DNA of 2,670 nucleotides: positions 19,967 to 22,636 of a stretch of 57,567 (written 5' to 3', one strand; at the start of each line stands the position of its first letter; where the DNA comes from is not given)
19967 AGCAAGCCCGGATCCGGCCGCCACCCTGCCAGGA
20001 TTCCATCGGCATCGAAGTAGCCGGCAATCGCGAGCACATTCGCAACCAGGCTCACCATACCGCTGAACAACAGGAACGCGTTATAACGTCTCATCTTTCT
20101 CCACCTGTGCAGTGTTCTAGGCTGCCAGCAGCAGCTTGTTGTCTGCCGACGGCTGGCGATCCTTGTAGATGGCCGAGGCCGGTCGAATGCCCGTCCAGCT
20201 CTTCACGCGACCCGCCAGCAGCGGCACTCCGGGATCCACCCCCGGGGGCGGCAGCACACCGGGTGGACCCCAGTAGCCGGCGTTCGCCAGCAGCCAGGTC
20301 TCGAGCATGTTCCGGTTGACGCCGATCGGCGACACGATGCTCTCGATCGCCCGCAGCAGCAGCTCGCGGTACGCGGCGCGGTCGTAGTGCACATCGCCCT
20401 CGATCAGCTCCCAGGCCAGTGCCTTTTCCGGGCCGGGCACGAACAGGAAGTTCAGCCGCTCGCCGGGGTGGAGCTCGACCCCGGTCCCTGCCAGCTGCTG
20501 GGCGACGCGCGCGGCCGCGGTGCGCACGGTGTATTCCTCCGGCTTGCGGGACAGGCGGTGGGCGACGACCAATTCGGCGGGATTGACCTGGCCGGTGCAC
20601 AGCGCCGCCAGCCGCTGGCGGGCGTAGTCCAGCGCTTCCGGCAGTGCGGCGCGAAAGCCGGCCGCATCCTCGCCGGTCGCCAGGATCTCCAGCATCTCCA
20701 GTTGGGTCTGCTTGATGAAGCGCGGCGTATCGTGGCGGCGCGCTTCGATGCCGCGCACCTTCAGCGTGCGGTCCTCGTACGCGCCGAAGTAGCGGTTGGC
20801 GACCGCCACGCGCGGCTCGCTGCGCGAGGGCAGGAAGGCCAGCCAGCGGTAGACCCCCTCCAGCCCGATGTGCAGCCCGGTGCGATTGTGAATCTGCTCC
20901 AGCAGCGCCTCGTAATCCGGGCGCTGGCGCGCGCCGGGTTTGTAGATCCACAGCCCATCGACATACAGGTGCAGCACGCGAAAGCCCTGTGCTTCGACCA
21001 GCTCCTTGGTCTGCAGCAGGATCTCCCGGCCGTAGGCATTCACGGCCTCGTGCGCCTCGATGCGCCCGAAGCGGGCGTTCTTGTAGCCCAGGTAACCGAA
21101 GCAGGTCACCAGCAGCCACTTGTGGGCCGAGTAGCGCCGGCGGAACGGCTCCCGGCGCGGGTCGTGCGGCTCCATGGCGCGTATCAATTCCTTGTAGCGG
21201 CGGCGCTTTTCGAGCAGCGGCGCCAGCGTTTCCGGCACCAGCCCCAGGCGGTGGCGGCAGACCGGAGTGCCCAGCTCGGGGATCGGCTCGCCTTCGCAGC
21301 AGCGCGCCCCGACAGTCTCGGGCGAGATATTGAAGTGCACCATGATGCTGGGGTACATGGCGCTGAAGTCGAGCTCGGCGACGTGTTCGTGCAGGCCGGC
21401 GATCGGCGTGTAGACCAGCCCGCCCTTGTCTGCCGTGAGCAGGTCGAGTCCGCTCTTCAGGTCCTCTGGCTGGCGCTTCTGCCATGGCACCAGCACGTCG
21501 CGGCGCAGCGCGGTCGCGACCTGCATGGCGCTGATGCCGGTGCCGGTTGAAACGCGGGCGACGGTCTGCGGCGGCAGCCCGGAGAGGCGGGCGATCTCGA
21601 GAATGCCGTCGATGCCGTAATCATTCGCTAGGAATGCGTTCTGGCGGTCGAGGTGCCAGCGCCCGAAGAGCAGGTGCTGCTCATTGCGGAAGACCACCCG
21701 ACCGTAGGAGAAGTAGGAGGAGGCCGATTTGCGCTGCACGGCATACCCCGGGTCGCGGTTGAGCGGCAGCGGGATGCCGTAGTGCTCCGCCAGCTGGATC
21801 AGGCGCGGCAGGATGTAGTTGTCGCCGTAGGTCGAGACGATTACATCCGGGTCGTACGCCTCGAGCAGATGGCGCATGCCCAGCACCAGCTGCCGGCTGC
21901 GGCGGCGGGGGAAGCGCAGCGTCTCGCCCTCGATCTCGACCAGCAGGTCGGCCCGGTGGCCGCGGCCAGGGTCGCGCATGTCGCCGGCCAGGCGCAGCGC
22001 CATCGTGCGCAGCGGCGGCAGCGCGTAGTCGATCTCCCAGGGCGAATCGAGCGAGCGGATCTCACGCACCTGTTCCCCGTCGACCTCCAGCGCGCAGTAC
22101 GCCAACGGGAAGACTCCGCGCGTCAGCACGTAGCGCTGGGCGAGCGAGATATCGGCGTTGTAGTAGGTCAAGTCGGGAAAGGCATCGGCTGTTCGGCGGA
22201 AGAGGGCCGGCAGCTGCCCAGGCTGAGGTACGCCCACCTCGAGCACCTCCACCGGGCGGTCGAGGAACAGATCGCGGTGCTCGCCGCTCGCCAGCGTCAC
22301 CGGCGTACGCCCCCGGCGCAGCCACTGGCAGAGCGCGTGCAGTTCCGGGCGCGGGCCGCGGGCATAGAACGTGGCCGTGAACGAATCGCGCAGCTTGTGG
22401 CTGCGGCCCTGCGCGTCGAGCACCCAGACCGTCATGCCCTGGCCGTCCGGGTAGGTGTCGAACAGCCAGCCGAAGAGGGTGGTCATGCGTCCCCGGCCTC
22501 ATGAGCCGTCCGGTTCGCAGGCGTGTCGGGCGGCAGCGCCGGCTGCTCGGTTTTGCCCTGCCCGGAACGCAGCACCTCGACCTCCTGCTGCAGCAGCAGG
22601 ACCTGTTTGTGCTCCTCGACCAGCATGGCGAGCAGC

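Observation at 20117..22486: PolB keeps motif A but has substituted exonuclease and several polymerase-motif residues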

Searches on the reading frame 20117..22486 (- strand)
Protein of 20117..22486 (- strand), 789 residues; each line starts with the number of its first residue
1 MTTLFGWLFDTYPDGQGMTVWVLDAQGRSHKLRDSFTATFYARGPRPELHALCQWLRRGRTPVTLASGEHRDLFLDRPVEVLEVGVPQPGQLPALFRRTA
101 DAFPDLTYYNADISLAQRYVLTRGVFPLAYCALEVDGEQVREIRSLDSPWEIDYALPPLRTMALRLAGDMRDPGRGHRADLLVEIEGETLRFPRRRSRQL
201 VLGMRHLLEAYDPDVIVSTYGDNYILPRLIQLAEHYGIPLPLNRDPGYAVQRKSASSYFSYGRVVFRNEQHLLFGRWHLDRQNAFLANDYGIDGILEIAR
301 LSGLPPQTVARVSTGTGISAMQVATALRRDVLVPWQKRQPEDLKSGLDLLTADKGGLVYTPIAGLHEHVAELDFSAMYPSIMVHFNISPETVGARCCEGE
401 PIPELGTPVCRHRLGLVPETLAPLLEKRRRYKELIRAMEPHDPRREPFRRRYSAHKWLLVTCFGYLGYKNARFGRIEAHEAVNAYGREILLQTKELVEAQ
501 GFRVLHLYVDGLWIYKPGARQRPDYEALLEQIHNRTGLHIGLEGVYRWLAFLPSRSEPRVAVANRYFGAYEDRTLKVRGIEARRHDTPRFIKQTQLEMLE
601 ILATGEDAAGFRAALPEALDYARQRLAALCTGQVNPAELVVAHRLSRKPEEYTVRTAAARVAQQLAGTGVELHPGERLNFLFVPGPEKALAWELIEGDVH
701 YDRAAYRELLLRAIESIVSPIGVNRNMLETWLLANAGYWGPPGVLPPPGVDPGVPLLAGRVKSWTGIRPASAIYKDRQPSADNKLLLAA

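Call 3: search_protein_families(library=pfam, proteins=[window:20117-22486:-], max_evalue=0.1)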
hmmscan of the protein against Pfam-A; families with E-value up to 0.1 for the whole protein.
window:20117-22486:- (789 aa): 1 family
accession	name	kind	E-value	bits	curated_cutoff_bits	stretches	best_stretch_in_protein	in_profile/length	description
PF00136.26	DNA_pol_B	-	1.8e-27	96.7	23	2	325-500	22-202/453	DNA polymerase family B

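Call 4: search_protein_families(library=ncbifam, proteins=[window:20117-22486:-], max_evalue=0.1)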
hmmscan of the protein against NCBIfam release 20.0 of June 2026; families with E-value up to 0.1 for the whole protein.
window:20117-22486:- (789 aa): 9 families
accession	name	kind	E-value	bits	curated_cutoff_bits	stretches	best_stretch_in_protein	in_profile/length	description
NF004416.0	PRK05761.1-2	equivalog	2.2e-118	396.5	516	1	7-725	2-653/665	type B DNA-directed DNA polymerase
NF004418.0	PRK05761.1-4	subfamily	1.9e-117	393.3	692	1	10-730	6-702/717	type B DNA-directed DNA polymerase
NF004417.0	PRK05761.1-3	equivalog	1.3e-37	129.3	780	1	293-727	421-850/858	DNA-directed DNA polymerase I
NF004419.0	PRK05761.1-5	equivalog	5.6e-31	107.3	1285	1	354-725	553-917/932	DNA-directed DNA polymerase I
TIGR00592.1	pol2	superfamily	2.1e-26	92.3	239.95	1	354-685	801-1132/1176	DNA polymerase (pol2)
NF004415.0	PRK05761.1-1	equivalog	1.3e-22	79.5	1289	1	287-688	424-825/883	DNA-directed DNA polymerase I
NF004421.0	PRK05762.1-2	equivalog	3.8e-19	68.5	570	1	353-666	411-725/795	DNA polymerase II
NF004420.0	PRK05762.1-1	equivalog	2.7e-10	39.5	1435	1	352-524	398-561/783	DNA polymerase II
NF004422.0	PRK05762.1-4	equivalog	3.6e-10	38.9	1103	1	352-522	402-563/789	DNA polymerase II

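Call 5: search_solved_structures(query=window:20117-22486:-, max_evalue=0.001, show_alignments=3)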
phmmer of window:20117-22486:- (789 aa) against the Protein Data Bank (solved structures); distinct sequences matched with E-value up to 0.001: 79 (the best 60 are shown).
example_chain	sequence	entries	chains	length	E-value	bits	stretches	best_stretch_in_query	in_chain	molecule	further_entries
4fm2_A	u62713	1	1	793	1.2e-53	185.4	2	297-728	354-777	DNA polymerase 1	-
4flt_A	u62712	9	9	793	1.6e-53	185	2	297-728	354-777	DNA polymerase 1 | Pyrococcus abyssi B family DNA polymerase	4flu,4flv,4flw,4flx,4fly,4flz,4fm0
5h12_A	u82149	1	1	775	1.4e-49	172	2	297-723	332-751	Deep Vent DNA Polymerase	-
1wns_A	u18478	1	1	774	6.6e-47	163.2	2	297-727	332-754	DNA POLYMERASE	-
4k8z_A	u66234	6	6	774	6.7e-47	163.1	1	297-727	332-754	DNA polymerase | DNA polymerase,DNA polymerase,DNA polymerase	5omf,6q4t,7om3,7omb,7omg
1wn7_A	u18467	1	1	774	8.7e-47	162.8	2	297-727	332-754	Family B DNA Polymerase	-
3a2f_A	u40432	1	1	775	1.3e-46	162.2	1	296-707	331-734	DNA polymerase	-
6wya_A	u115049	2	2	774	2.6e-46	161.2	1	297-726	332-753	DNA polymerase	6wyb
2jgu_A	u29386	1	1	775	3e-46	161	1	296-707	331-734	DNA POLYMERASE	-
5vu5_A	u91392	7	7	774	4.7e-46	160.3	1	297-727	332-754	DNA polymerase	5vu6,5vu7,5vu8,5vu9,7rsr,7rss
1qqc_A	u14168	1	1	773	6.7e-46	159.8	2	297-732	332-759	DNA POLYMERASE II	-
9oat_A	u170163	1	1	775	7e-46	159.8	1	297-727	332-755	5-270, TNA polymerase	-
8s84_A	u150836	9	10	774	8e-46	159.6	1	297-728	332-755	DNA polymerase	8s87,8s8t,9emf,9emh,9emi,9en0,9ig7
7rsu_A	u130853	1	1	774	1.5e-45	158.7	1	297-727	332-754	DNA polymerase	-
7tqw_A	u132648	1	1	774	1.5e-45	158.7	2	297-727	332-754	DNA polymerase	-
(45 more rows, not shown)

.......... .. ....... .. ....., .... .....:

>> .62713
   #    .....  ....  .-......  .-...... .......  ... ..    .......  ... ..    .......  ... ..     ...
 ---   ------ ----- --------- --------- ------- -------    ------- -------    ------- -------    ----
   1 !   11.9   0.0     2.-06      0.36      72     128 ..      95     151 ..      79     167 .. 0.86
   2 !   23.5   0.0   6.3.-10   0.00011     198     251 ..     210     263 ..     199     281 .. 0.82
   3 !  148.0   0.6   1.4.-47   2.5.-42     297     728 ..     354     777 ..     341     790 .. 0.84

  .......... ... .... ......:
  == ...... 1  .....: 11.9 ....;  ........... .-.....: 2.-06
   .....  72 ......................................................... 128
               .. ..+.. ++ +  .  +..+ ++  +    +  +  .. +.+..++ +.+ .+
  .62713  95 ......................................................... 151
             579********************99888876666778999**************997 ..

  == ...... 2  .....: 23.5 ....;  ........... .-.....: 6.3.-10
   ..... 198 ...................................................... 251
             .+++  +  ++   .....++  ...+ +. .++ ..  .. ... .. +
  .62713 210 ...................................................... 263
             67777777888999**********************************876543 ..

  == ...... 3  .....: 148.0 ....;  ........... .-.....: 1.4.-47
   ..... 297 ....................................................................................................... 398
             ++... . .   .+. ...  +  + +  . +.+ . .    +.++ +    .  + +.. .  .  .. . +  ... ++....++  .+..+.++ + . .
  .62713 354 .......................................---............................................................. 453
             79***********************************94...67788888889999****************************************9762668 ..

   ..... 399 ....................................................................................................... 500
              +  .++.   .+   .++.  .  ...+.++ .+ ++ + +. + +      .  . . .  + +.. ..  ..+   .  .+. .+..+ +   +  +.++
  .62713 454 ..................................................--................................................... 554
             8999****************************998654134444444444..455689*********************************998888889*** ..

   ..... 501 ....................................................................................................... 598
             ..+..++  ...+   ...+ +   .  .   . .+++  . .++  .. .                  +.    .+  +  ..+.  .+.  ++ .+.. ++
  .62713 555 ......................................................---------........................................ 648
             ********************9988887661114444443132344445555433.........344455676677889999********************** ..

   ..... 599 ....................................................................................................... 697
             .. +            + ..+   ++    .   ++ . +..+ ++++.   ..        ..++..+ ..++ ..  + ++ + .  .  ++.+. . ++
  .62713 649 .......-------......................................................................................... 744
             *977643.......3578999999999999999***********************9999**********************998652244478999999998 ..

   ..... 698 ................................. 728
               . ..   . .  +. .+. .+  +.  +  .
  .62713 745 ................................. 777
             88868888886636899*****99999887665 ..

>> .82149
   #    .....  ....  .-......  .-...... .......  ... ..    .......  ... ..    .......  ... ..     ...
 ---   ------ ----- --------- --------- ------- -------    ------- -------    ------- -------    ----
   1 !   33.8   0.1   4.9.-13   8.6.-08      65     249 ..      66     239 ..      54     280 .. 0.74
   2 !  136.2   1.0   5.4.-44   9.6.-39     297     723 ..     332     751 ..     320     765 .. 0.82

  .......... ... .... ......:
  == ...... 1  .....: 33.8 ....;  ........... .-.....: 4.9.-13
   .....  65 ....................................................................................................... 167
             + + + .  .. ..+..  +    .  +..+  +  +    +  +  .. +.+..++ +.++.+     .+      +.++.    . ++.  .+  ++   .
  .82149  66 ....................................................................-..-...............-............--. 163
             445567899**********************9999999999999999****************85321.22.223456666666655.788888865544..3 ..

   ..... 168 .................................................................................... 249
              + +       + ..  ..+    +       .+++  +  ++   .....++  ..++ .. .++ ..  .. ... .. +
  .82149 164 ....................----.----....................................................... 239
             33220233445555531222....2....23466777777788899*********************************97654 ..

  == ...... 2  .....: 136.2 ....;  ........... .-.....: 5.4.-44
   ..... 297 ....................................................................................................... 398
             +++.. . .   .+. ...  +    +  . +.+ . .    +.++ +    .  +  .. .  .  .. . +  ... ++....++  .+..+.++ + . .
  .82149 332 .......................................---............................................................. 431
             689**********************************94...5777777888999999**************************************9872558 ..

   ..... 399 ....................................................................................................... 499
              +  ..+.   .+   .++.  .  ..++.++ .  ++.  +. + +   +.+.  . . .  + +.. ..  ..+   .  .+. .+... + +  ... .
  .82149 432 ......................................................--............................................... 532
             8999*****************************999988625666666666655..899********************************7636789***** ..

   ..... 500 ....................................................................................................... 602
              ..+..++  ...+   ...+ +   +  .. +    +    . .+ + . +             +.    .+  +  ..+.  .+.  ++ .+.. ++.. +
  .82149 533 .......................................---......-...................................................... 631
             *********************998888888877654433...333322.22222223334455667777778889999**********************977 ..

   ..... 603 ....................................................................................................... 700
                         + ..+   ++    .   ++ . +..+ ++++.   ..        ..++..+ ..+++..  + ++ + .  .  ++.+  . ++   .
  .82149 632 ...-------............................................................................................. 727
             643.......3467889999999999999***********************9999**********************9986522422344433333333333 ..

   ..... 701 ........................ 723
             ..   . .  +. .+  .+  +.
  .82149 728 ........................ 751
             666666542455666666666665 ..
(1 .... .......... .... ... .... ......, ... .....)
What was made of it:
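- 21800..21829 (-): Exo II remnant, Y220-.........-229. The catalytic Asp is replaced by I225. Alignment to P. abyssi and Deep Vent PolB (call 5).
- On PolB2 / G2 family-B polymerase: Exo II Asp is I225 (call 5).
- Checked: P. abyssi PolB, E=1e-53 (call 5). Exo II: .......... becomes YGDNY-I225-LPRL, so the catalytic Asp is Ile (call 5).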

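Call 8: find_homologous_proteins(query=window:20117-22486:-, max_evalue=1e-10)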
Query window:20117-22486:- (789 aa): 6316 proteins with E <= 1e-10 among 8000 candidates; the best 120 are listed.
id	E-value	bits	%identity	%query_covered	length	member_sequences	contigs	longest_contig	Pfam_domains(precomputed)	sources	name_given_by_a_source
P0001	0.0e+0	1823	100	100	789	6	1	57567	PF00136.27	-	-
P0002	0.0e+0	1640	90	100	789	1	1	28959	PF00136.27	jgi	-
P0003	0.0e+0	1635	89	100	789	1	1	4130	PF00136.27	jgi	jgi:DNA polymerase-2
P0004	0.0e+0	1622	89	100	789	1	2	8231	PF00136.27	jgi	jgi:DNA polymerase-2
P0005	0.0e+0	1607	88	100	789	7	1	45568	PF00136.27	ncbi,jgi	ncbi:MAG: DNA polymerase domain-containing protein [Anaerolineales bacterium]|jgi:DNA polymerase-2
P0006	0.0e+0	1519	84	100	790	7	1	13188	PF00136.27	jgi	jgi:DNA polymerase-2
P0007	0.0e+0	1399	77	100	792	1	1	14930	PF00136.27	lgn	-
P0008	0.0e+0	1395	77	99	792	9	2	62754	PF00136.27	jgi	jgi:DNA polymerase-2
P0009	0.0e+0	1393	77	99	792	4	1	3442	PF00136.27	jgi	jgi:DNA polymerase-2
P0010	0.0e+0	1389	78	98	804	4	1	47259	PF00136.27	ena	-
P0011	0.0e+0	1389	77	98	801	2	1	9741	PF00136.27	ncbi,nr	ncbi:MAG: hypothetical protein E4G99_02850 [Anaerolineales bacterium]|nr:MAG: hypothetical protein E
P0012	0.0e+0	1388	77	99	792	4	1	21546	PF00136.27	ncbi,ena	-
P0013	0.0e+0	1379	77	98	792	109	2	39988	PF00136.27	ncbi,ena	-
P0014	0.0e+0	1376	76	100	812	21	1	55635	PF00136.27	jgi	jgi:DNA polymerase-2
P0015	0.0e+0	1375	78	98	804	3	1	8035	PF00136.27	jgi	jgi:DNA polymerase-2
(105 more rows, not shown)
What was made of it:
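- Checked: More than 6000 homologues (call 8).
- JGI annotates relatives as 'DNA polymerase II' or 'DNA polymerase-2' (call 8).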

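Call 24: find_related_loci(query=A1, collection=genome_contigs, flank=4000)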
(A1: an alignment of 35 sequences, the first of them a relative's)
Query A1 (789 aa) in genome_contigs; peptide patterns used: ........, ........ (x = any residue, [..] = any of these).
448 stretches matched a pattern; 395 encode a relative of the query (tblastn E <= 1e-3); the best 80 are kept; 80 distinct loci.
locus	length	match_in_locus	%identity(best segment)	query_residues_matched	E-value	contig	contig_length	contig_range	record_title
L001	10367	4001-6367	88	1-789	0e+0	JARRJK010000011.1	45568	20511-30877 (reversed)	MAG: Anaerolineales bacterium isolate Spart_018_MAG scaffold_312, whole genome shotgun sequence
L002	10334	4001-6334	84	1-779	0e+0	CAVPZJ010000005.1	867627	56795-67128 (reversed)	MAG: uncultured Chloroflexia bacterium isolate MFD09964.bin.2.53 genome assembly, contig: contig_14870, whole genome sho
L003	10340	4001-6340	77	1-779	0e+0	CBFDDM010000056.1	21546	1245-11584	MAG TPA_asm: uncultured Anaerolineales bacterium isolate SRR6194934_binner23_Refined_12 genome assembly, contig: ERZ7813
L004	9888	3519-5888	76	3-789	0e+0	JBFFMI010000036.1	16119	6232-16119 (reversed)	MAG: Anaerolineales bacterium isolate Mix_mud18.2022.04.43 k141_1252654_length_16119_cov_10.1695, whole genome shotgun s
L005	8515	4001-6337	77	1-780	0e+0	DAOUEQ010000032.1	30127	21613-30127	MAG TPA_asm: Anaerolineales bacterium isolate N6_298 k139_335214, whole genome shotgun sequence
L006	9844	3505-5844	75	1-779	0e+0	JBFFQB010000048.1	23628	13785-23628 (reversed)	MAG: Anaerolineales bacterium isolate Mix_mud20.2022.06.15 k141_486174_length_23628_cov_14.4042, whole genome shotgun se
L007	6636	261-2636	74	1-788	0e+0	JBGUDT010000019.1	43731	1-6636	MAG: Anaerolineales bacterium isolate 11D-03 NODE_19_length_43731_cov_6.916034, whole genome shotgun sequence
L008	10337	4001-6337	77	1-778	0e+0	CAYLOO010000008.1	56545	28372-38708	MAG TPA_asm: uncultured Anaerolineaceae bacterium isolate binchicken_co116_297 genome assembly, contig: NODE_389_length_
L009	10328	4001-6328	77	1-775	0e+0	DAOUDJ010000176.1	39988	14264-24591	MAG TPA_asm: Anaerolineales bacterium isolate M42_98 k117_1561229, whole genome shotgun sequence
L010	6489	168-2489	76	1-773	0e+0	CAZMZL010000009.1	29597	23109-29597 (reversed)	MAG TPA_asm: uncultured Anaerolineaceae bacterium isolate binchicken_co121_8 genome assembly, contig: NODE_751_length_29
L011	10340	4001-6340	76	1-781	0e+0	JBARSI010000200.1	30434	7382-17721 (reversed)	MAG: Anaerolineales bacterium isolate MFD12959_ilm_asm_bin40 k127_451409, whole genome shotgun sequence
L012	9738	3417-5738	76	1-773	0e+0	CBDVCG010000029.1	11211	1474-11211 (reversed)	MAG TPA_asm: uncultured Anaerolineales bacterium isolate SRR22302367_binner13_Refined_69 genome assembly, contig: ERZ266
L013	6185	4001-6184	77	1-728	0e+0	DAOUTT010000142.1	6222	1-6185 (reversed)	MAG TPA_asm: Anaerolineales bacterium isolate CSMAG_804 CSMAG_804_k141_445290_length_6222_cov_10.0000, whole genome shot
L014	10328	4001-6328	73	1-776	0e+0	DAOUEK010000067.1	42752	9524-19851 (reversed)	MAG TPA_asm: Anaerolineales bacterium isolate N6_271 k139_1665842, whole genome shotgun sequence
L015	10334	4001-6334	74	1-778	0e+0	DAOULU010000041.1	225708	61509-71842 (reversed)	MAG TPA_asm: Anaerolineales bacterium isolate W31_54 k127_930352, whole genome shotgun sequence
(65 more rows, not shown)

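Call 31: predict_structure(alignment_id=A1)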
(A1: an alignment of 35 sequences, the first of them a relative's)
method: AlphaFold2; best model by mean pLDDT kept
length: 789 residues; sequences in the alignment: 35
mean_pLDDT: 66.5   pTM: 0.39
mean pLDDT of the five models: 66.5, 66.0, 61.9, 61.3, 58.4
residues with pLDDT >= 90: 120; 70-90: 267; 50-70: 197; < 50: 205
segments of 3 or more residues with pLDDT < 50: 73-75, 172-175, 220-223, 251-298, 311-317, 336-343, 353-376, 460-462, 464-487, 505-513, 549-577, 757-789
pLDDT, mean of each block of 10 residues (from residue 1): 83 85 87 91 91 90 86 62 91 88 84 71 77 93 80 65 72 57 85 87 90 68 64 85 63 31 26 31 28 46 54 48 62 47 57 35 35 47 58 67 62 56 66 80 73 53 40 32 46 66 46 54 68 63 50 38 29 45 79 88 72 87 95 93 82 77 88 84 89 86 94 84 82 81 76 52 40 41 44
secondary structure, 60 per line:
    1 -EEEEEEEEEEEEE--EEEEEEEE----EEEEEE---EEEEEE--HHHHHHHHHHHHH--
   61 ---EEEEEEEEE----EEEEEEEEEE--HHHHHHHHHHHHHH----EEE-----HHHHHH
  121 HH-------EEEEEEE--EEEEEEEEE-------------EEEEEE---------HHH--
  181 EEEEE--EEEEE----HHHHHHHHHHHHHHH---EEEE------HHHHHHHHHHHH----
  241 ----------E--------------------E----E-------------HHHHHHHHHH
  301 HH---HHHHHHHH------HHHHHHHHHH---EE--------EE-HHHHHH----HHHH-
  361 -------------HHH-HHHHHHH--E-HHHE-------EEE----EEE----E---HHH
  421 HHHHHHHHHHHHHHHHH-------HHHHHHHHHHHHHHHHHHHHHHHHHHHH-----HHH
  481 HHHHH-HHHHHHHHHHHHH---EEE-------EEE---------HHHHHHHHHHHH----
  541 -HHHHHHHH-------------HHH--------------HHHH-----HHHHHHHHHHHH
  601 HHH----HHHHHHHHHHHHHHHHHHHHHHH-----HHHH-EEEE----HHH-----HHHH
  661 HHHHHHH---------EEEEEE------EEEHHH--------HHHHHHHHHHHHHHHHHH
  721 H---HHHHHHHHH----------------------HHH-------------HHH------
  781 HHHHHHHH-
elements in order (helices of 4 or more, strands of 3 or more residues): E2-14 E17-24 E29-34 E38-43 H46-58 E64-72 E77-86 H89-102 E107-109 H115-122 E130-136 E139-147 E161-166 E181-185 E188-192 H197-211 E215-218 H225-236 H291-302 H306-313 H320-329 H346-351 H356-359 H378-384 E400-402 E407-409 H418-437 H445-472 H478-485 H487-499 E503-505 E513-515 H525-536 H542-549 H580-583 H589-603 H608-630 H636-639 E641-644 H657-667 E677-682 E689-691 H703-721 H725-733 H781-788
